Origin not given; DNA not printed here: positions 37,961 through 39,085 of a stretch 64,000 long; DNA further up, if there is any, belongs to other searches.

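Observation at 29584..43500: Lower-GC catabolic island inserted between the core O-methyltransferase gene and guaA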

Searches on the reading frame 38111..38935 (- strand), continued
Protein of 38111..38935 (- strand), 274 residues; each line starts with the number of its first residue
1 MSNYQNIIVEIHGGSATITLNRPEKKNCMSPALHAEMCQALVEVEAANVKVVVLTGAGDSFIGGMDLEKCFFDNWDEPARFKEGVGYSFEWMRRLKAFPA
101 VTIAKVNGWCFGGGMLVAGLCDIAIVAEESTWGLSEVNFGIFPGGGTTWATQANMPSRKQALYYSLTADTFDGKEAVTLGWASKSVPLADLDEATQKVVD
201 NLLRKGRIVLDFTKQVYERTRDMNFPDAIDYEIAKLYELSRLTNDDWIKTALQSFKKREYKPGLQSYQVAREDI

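Call 34: search_protein_families(library=pfam, proteins=[L091:352-1593:+, L091:2968-4062:+, L091:8193-8669:+, L091:10431-12107:-, L091:12129-13151:-, L091:13413-14528:-, L091:14758-15597:-, L090:4135-6318:+, L090:6331-7230:+, L090:9111-9671:+], max_evalue=0.00001)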
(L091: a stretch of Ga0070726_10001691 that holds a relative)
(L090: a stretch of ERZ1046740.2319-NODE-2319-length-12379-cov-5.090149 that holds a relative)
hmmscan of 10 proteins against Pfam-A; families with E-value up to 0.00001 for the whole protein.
L091:352-1593:+ (413 aa): 3 families
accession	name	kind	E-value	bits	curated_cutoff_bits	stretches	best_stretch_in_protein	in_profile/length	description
PF00691.25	OmpA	-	2.9e-23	82.5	27.2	1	302-398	1-98/98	OmpA family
PF13505.12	OMP_b-brl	-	1.1e-12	48.9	28.7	1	47-195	3-153/175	Outer membrane protein beta-barrel domain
PF05736.17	OprF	-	7.9e-09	36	23.5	1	92-217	57-182/184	OprF membrane domain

L091:2968-4062:+ (364 aa): 1 family
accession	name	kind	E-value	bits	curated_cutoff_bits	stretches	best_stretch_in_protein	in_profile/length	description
PF00795.27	CN_hydrolase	-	2.8e-34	119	23.2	1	21-294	7-255/256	Carbon-nitrogen hydrolase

L091:8193-8669:+ (158 aa): 1 family
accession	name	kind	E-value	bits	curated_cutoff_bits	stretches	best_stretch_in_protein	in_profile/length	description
PF12680.13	SnoaL_2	-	4.1e-12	47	27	1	38-142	2-101/102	SnoaL-like domain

L091:10431-12107:- (558 aa): 2 families
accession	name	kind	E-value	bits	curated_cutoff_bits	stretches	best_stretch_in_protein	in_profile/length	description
PF01663.27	Phosphodiest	-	1.9e-39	136.7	23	1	36-486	2-328/342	Type I phosphodiesterase / nucleotide pyrophosphatase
PF00884.28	Sulfatase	-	1.3e-08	34.9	25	0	491-534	257-300/301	Sulfatase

L091:12129-13151:- (340 aa): 1 family
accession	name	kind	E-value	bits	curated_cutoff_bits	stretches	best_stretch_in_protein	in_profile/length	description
PF04087.19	DUF389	-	2.9e-34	118.5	23.9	1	151-286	1-137/137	Domain of unknown function (DUF389)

L091:13413-14528:- (371 aa): 0 families

L091:14758-15597:- (279 aa): 3 families
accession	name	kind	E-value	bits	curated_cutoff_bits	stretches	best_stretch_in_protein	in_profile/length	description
PF13561.12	adh_short_C2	-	4e-62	210.3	27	1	23-276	3-235/236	Enoyl-(Acyl carrier protein) reductase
PF00106.31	adh_short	-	2.2e-52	177.8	26.6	1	15-214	1-191/195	short chain dehydrogenase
PF08659.16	KR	-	2.7e-09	37.6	22.6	1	17-177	3-156/180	KR domain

L090:4135-6318:+ (727 aa): 4 families
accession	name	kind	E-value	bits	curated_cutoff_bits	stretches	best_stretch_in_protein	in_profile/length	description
PF01011.28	PQQ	-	6.1e-75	253.5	26.7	2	72-391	1-335/595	Glucose/ethanol/alcohol dehydrogenase, beta-propeller domain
PF13360.13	PQQ_2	-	8.6e-26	91.5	27.6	2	102-247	17-143/233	Outer membrane protein assembly factor BamB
PF13570.13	Beta-prop_ACSF4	-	1.4e-13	51.4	133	1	108-249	89-211/329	Beta-alanine-activating enzyme, beta-propeller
PF13442.11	Cytochrome_CBB3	-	2.6e-08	34.5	27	1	639-712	2-68/68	Cytochrome C oxidase, cbb3-type, subunit III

L090:6331-7230:+ (299 aa): 2 families
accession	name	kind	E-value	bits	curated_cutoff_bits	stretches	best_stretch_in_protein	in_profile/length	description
PF03473.23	MOSC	-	2.1e-17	63.7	22.7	1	172-292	6-120/120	MOSC domain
PF03476.21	MOSC_N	-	5.2e-13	49.3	25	1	6-88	2-83/119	MOSC N-terminal beta barrel domain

L090:9111-9671:+ (186 aa): 2 families
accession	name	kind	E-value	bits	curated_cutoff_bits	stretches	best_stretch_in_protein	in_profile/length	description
PF01047.28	MarR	-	6.4e-13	48.8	24.6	1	81-133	6-58/59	MarR family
PF12802.13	MarR_2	-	3.5e-09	37.1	27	1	82-133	9-61/61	MarR family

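Call 40: search_dna_similar(query=window:38111-38935:-, collection=plasmids, mode=protein, max_rows=25)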
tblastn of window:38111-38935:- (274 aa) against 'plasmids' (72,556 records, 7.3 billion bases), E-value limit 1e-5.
Records with a match: 1598; places in all: 2707; records where one place covers at least 80% of the query: 967.
Best place of each record, by identity: <60% 1598.
By first word of the organism name: Rhizobium 168; Pseudosulfitobacter 149; Ralstonia 136; Sinorhizobium 126; Rhodococcus 74; Phaeobacter 70; Streptomyces 57; Bacillus 47; Agrobacterium 43; Azospirillum 37; and 198 more.
By predicted mobility (MOB-suite, as given by PLSDB): non-mobilizable 974; mobilizable 315; conjugative 309.
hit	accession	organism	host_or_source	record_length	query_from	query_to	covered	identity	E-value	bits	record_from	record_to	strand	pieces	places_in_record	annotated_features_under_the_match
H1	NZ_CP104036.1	Rhizobium sp. SRDI969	Pisum sativum,Cell culture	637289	1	271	99%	42.5%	2e-50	184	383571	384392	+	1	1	p-hydroxycinnamoyl CoA hydratase/lyase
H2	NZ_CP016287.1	Rhizobium leguminosarum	Vavilovia formosa,cell culture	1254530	1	273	100%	41.8%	4e-49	181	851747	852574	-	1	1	record has no annotation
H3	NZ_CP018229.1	Rhizobium leguminosarum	Vavilovia formosa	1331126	1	271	99%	41.8%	3e-49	181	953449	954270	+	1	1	record has no annotation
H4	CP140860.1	Rhizobium ruizarguesonis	Trifolium pratense,whole organism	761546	1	271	99%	41.8%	5e-49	180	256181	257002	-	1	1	p-hydroxycinnamoyl CoA hydratase/lyase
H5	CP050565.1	Rhizobium leguminosarum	Lathyrus sativus,cell culture,root ...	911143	1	271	99%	41.8%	5e-49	180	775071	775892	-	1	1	p-hydroxycinnamoyl CoA hydratase/lyase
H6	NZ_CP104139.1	Rhizobium sp. WSM1274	Vicia sp.,cell culture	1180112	1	271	99%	41.8%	6e-49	180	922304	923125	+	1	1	record has no annotation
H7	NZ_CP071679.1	Rhizobium ruizarguesonis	lentil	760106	1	271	99%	41.8%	8e-49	180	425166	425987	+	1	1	p-hydroxycinnamoyl CoA hydratase/lyase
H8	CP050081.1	Rhizobium leguminosarum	Trifolium pratense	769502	1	271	99%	41.8%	8e-49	180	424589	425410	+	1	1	p-hydroxycinnamoyl CoA hydratase/lyase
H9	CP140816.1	Rhizobium ruizarguesonis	Trifolium pratense,whole organism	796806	1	271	99%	41.8%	8e-49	180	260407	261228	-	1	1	p-hydroxycinnamoyl CoA hydratase/lyase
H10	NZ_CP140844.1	Rhizobium ruizarguesonis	Trifolium pratense,whole organism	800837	1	271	99%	41.8%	8e-49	180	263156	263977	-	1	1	p-hydroxycinnamoyl CoA hydratase/lyase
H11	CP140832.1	Rhizobium ruizarguesonis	Trifolium pratense,whole organism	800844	1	271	99%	41.8%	8e-49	180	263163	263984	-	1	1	p-hydroxycinnamoyl CoA hydratase/lyase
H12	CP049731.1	Rhizobium leguminosarum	Pisum sativum,Pisum sativum nodules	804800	1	271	99%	41.8%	8e-49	180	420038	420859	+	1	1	p-hydroxycinnamoyl CoA hydratase/lyase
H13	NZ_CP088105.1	Rhizobium ruizarguesonis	cell culture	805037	1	271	99%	41.8%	8e-49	180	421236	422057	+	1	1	p-hydroxycinnamoyl CoA hydratase/lyase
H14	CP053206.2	Rhizobium leguminosarum bv. trifolii TA1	Trifolium spumosum L. (Annual ...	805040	1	271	99%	41.8%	8e-49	180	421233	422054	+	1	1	p-hydroxycinnamoyl CoA hydratase/lyase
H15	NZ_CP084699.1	Rhizobium ruizarguesonis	Pisum sativum L.,Cell culture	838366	1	271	99%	41.8%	8e-49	180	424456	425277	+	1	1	p-hydroxycinnamoyl CoA hydratase/lyase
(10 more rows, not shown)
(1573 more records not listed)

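Call 81: search_protein_families(library=ncbifam, proteins=[L083:17604-19271:-, L083:1121-2593:-, L083:5235-6248:-, L083:6507-6998:+, L091:2968-4062:+, L180:7664-8743:+, L180:8743-9639:+], max_evalue=0.00001)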
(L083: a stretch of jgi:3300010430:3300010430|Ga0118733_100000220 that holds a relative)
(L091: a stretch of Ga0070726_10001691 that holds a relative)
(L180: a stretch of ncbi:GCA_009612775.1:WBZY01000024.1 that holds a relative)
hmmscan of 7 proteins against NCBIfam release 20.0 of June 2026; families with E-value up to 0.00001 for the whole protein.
L083:17604-19271:- (555 aa): 53 families (the best 25 are shown)
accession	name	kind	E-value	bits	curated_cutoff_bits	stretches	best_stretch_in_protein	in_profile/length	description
TIGR03393.1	indolpyr_decarb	equivalog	5.8e-105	352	946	1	7-519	1-512/539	indolepyruvate decarboxylase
TIGR03394.1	indol_phenyl_DC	equivalog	1.4e-89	301.3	554.5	1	11-541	4-526/535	indolepyruvate/phenylpyruvate decarboxylase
TIGR00118.1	acolac_lg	equivalog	1.6e-53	182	538.35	1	11-536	5-535/557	biosynthetic-type acetolactate synthase large subunit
NF005712.0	PRK07524.1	subfamily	1.6e-50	172.1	500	1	7-535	3-529/536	5-guanidino-2-oxopentanoate decarboxylase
NF004919.0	PRK06276.1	equivalog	4.3e-49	167.3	866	1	13-539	7-542/582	acetolactate synthase large subunit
NF006187.0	PRK08322.1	equivalog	1.9e-48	165.3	509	1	8-539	3-532/548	acetolactate synthase large subunit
NF006524.0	PRK08978.1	equivalog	6e-47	160.1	738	1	12-536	6-525/548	acetolactate synthase 2 catalytic subunit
NF004710.0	PRK06048.1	equivalog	2.2e-46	158.5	976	1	8-536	9-538/561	acetolactate synthase large subunit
NF006052.0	PRK08199.1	subfamily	6.2e-43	146.9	539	1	8-542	9-544/559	thiamine pyrophosphate protein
NF005860.0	PRK07789.1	equivalog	4.6e-42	144.2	881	1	6-527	33-571/615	acetolactate synthase large subunit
NF005713.0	PRK07525.1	subfamily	6e-41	140.5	620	2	6-293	5-280/592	sulfoacetaldehyde acetyltransferase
NF006377.0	PRK08611.1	equivalog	3.2e-40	138.3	742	1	9-540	6-534/576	pyruvate oxidase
NF005824.0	PRK07710.1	equivalog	1.1e-38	133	976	1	6-536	16-549/573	acetolactate synthase large subunit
NF006378.0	PRK08617.1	equivalog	1.1e-38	132.9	510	1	6-540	7-543/556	acetolactate synthase AlsS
NF006122.0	PRK08266.1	subfamily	1.8e-37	129.1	571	1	7-545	4-534/543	hypothetical protein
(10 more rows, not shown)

L083:1121-2593:- (490 aa): 8 families
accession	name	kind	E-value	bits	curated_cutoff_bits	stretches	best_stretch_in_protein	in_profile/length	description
NF041227.1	BagG_FevA2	exception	1.2e-29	103.3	850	1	69-249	42-219/455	bagremycin/ferroverdin biosynthesis FAD-dependent oxygenase BagG/FevA2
NF041226.1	BagK_FevA1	equivalog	1.3e-26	93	800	1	45-250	16-216/453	bagremycin/ferroverdin biosynthesis FAD-dependent oxygenase BagK/FevA1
TIGR00387.1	glcD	equivalog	3e-15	56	567.9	1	77-250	2-183/413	glycolate oxidase subunit GlcD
NF053785.1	DcplphribOxDprE1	equivalog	5.7e-12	45.6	500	1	76-248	18-191/449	decaprenylphosphoryl-beta-D-ribose oxidase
TIGR01678.1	FAD_lactone_ox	subfamily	3.9e-11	42.5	396.8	1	74-240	16-181/438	sugar 1,4-lactone oxidase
NF008408.0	PRK11230.1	equivalog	1.9e-09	36.5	897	1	47-244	34-234/499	glycolate oxidase subunit GlcD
TIGR01679.1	bact_FAD_ox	subfamily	6.9e-08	31.8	292.25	1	72-239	11-174/419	FAD-linked oxidoreductase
TIGR01677.1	pln_FAD_oxido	subfamily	5.9e-06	25.1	383.1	0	78-240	39-214/560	FAD-dependent oxidoreductase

L083:5235-6248:- (337 aa): 19 families
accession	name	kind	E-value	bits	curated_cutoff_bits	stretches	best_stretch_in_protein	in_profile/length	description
NF006125.0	PRK08269.1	equivalog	1.3e-137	458.4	427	1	9-329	7-326/334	3-hydroxybutyryl-CoA dehydrogenase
NF004783.0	PRK06129.1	equivalog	9.3e-58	196.1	347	1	9-250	4-237/315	3-hydroxyacyl-CoA dehydrogenase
NF006722.0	PRK09260.1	equivalog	1.3e-57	195.3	429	1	9-302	4-284/289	3-hydroxyacyl-CoA dehydrogenase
NF006124.0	PRK08268.1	subfamily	8.3e-57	193.3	508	1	9-303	9-291/507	3-hydroxyacyl-CoA dehydrogenase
NF042925.1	FHMPC_DH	equivalog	3.1e-50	171.2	500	1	9-320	2-301/304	5-formyl-3-hydroxy-2-methylpyridine 4-carboxylate 5-dehydrogenase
NF004474.0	PRK05808.1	subfamily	4.8e-49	167.2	408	1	9-300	5-283/283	3-hydroxybutyryl-CoA dehydrogenase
NF004699.0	PRK06035.1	equivalog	1.6e-48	165.4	500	1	9-281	5-267/294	3-hydroxyacyl-CoA dehydrogenase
TIGR02279.1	PaaC-3OHAcCoADH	equivalog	2.7e-47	161.8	669.4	1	9-307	7-293/503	3-hydroxyacyl-CoA dehydrogenase PaaH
NF006143.0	PRK08293.1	equivalog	1.5e-46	159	312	1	9-301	6-289/291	3-hydroxyacyl-CoA dehydrogenase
NF005875.0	PRK07819.1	subfamily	7.1e-41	140.5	319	1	9-299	7-286/287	3-hydroxybutyryl-CoA dehydrogenase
NF005715.0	PRK07530.1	equivalog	7e-40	137.2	420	1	9-301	6-285/292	3-hydroxybutyryl-CoA dehydrogenase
NF008363.0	PRK11154.1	equivalog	1.6e-38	132.3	869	1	9-301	311-588/708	fatty acid oxidation complex subunit alpha FadJ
NF008727.0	PRK11730.1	equivalog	2.4e-37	128.7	870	1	7-311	313-604/717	fatty acid oxidation complex subunit alpha FadB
TIGR02440.1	FadJ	equivalog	1.7e-33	115.8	968.45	1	9-302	306-584/699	fatty acid oxidation complex subunit alpha FadJ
NF005716.0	PRK07531.1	equivalog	4.7e-33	114.7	592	1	10-254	7-239/495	carnitine 3-dehydrogenase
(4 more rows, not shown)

L083:6507-6998:+ (163 aa): 0 families

L091:2968-4062:+ (364 aa): 7 families
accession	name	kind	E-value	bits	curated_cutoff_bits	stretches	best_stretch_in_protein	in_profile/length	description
NF009803.0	PRK13287.1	equivalog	4.4e-20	71.7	406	1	6-277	10-250/333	formamidase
TIGR03381.1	agmatine_aguB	equivalog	9.9e-18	64.4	410.25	1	90-313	68-278/279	N-carbamoylputrescine amidase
NF040852.1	nitrile_Arch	equivalog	1e-14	54.3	500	1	65-242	42-200/262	nitrilase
NF043013.1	DeGluthAmidYersProt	equivalog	1.6e-13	50.4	500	1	46-278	29-245/278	deaminated glutathione amidase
NF009802.0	PRK13286.1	equivalog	5.8e-12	45.2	427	1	19-311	22-284/345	aliphatic amidase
NF033621.1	de_GSH_amidase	exception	1e-11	44.7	355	1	29-241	14-204/260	deaminated glutathione amidase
TIGR04048.1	nitrile_sll0784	equivalog_domain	6.1e-07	28.7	502.6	1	80-236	70-213/301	Nit6803 family nitrilase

L180:7664-8743:+ (359 aa): 0 families

L180:8743-9639:+ (298 aa): 0 families

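Call 85: search_protein_families(library=pfam, proteins=[L119:7360-8394:+, L119:9011-9781:+, L119:12382-13083:+, L119:13134-13880:+, L119:14064-15596:-, L095:13656-14102:+, L095:9416-9904:-, L095:14773-15657:-, L106:6805-7797:+, L106:5548-6627:+], max_evalue=0.00001)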
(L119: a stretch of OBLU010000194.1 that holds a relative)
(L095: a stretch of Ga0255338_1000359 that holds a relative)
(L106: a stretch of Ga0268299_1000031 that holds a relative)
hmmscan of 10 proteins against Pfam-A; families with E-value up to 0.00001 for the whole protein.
L119:7360-8394:+ (344 aa): 5 families
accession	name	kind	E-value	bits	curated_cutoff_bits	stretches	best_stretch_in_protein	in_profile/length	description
PF00891.24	Methyltransf_2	-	2.3e-26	92.9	22.3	1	128-318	22-209/210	O-methyltransferase domain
PF08100.18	Dimerisation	-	1.4e-11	44.5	25.6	1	15-96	5-92/93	O-methyltransferase dimerisation domain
PF13649.12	Methyltransf_25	-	1.6e-11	45.2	27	1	173-267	2-96/97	Methyltransferase domain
PF08242.18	Methyltransf_12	-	1e-08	36.2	30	1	173-270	1-98/98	Methyltransferase domain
PF08241.18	Methyltransf_11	-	7.4e-08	33.4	21.2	1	173-271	1-94/95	Methyltransferase domain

L119:9011-9781:+ (256 aa): 1 family
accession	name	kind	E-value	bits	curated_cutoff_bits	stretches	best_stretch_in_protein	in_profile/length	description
PF01638.23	HxlR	-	3.1e-13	49.8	20.8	1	18-103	1-86/91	HxlR-like helix-turn-helix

L119:12382-13083:+ (233 aa): 1 family
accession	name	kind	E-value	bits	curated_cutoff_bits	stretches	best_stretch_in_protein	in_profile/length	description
PF05988.18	DUF899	-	5e-81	272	27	1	1-213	1-224/224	Bacterial protein of unknown function (DUF899)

L119:13134-13880:+ (248 aa): 4 families
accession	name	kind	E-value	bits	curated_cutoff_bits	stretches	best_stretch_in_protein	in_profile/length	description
PF00106.31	adh_short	-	1.7e-12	47.6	26.6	1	8-180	2-181/195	short chain dehydrogenase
PF13561.12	adh_short_C2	-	2.6e-11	44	27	1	13-154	1-151/236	Enoyl-(Acyl carrier protein) reductase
PF01370.27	Epimerase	-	5.7e-07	29.6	20.9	1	10-139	2-120/240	NAD dependent epimerase/dehydratase family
PF08659.16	KR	-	7.6e-07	29.6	22.6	1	8-159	2-162/180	KR domain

L119:14064-15596:- (510 aa): 2 families
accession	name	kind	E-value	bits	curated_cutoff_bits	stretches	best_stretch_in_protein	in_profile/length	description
PF00732.25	GMC_oxred_N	-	6.4e-45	154.1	23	1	5-295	1-216/218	GMC oxidoreductase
PF05199.19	GMC_oxred_C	-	4.6e-33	115.2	24.6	1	365-501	1-139/139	GMC oxidoreductase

L095:13656-14102:+ (148 aa): 1 family
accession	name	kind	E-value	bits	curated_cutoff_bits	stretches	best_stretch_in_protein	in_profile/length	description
PF03061.28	4HBT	-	4.3e-14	53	20.6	1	56-132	2-78/79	Thioesterase superfamily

L095:9416-9904:- (162 aa): 0 families

L095:14773-15657:- (294 aa): 4 families
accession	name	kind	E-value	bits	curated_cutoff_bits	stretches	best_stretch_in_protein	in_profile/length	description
PF00561.26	Abhydrolase_1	-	1.2e-33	117.2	25.8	1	48-279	1-244/245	alpha/beta hydrolase fold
PF12697.13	Abhydrolase_6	-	6.3e-22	79.7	26.3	1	50-284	2-215/217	Alpha/beta hydrolase family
PF12146.15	Hydrolase_4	-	3.3e-14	53.2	27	1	50-278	8-237/239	Serine aminopeptidase, S33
PF00326.27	Peptidase_S9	-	9.1e-07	29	22.6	0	229-293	137-208/213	Prolyl oligopeptidase family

L106:6805-7797:+ (330 aa): 1 family
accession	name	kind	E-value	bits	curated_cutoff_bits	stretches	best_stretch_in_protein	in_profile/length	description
PF04909.20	Amidohydro_2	-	5.6e-35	121.9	26.4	1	3-330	1-289/289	Amidohydrolase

L106:5548-6627:+ (359 aa): 1 family
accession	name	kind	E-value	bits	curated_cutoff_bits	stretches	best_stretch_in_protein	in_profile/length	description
PF00296.26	Bac_luciferase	-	6.4e-51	174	27.9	1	8-315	3-306/314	Luciferase-like monooxygenase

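Call 97: search_solved_structures(query=P0092, max_evalue=1e-40, show_alignments=1)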
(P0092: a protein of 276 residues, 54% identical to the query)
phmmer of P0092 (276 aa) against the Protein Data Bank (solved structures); distinct sequences matched with E-value up to 1e-40: 13.
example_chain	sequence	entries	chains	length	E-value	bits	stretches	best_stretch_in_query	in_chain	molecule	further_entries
6p5u_A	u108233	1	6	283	2.4e-56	194.1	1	4-271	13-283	Enoyl-CoA hydratase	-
6l3o_A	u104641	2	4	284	9.1e-54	185.6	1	6-271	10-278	Hydroxycinnamoyl-CoA hydratase-lyase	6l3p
2vsu_E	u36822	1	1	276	2.5e-53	184.2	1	5-269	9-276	P-HYDROXYCINNAMOYL COA HYDRATASE/LYASE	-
2vss_E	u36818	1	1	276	3.4e-53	183.7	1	5-269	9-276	P-HYDROXYCINNAMOYL COA HYDRATASE/LYASE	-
2vsu_C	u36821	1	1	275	4.3e-53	183.4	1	5-269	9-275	P-HYDROXYCINNAMOYL COA HYDRATASE/LYASE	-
2vsu_A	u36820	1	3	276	4.8e-53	183.3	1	5-269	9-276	P-HYDROXYCINNAMOYL COA HYDRATASE/LYASE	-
2j5i_B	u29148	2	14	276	6.6e-53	182.8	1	5-269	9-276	P-HYDROXYCINNAMOYL COA HYDRATASE/LYASE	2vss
2j5i_I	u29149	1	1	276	6.6e-53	182.8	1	5-269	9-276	P-HYDROXYCINNAMOYL COA HYDRATASE/LYASE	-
2vsu_F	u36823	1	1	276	1.3e-52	181.9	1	5-269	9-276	P-HYDROXYCINNAMOYL COA HYDRATASE/LYASE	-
2vss_F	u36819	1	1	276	1.7e-52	181.4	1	5-269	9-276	P-HYDROXYCINNAMOYL COA HYDRATASE/LYASE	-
2j5i_A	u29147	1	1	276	8.6e-52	179.1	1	5-269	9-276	P-HYDROXYCINNAMOYL COA HYDRATASE/LYASE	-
7xwc_A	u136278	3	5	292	4.6e-47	163.7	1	5-274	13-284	Feruloyl-CoA hydratase/lyase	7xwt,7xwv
5zai_A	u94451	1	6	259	2.9e-44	154.4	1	4-224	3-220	3-hydroxypropionyl-coenzyme A dehydratase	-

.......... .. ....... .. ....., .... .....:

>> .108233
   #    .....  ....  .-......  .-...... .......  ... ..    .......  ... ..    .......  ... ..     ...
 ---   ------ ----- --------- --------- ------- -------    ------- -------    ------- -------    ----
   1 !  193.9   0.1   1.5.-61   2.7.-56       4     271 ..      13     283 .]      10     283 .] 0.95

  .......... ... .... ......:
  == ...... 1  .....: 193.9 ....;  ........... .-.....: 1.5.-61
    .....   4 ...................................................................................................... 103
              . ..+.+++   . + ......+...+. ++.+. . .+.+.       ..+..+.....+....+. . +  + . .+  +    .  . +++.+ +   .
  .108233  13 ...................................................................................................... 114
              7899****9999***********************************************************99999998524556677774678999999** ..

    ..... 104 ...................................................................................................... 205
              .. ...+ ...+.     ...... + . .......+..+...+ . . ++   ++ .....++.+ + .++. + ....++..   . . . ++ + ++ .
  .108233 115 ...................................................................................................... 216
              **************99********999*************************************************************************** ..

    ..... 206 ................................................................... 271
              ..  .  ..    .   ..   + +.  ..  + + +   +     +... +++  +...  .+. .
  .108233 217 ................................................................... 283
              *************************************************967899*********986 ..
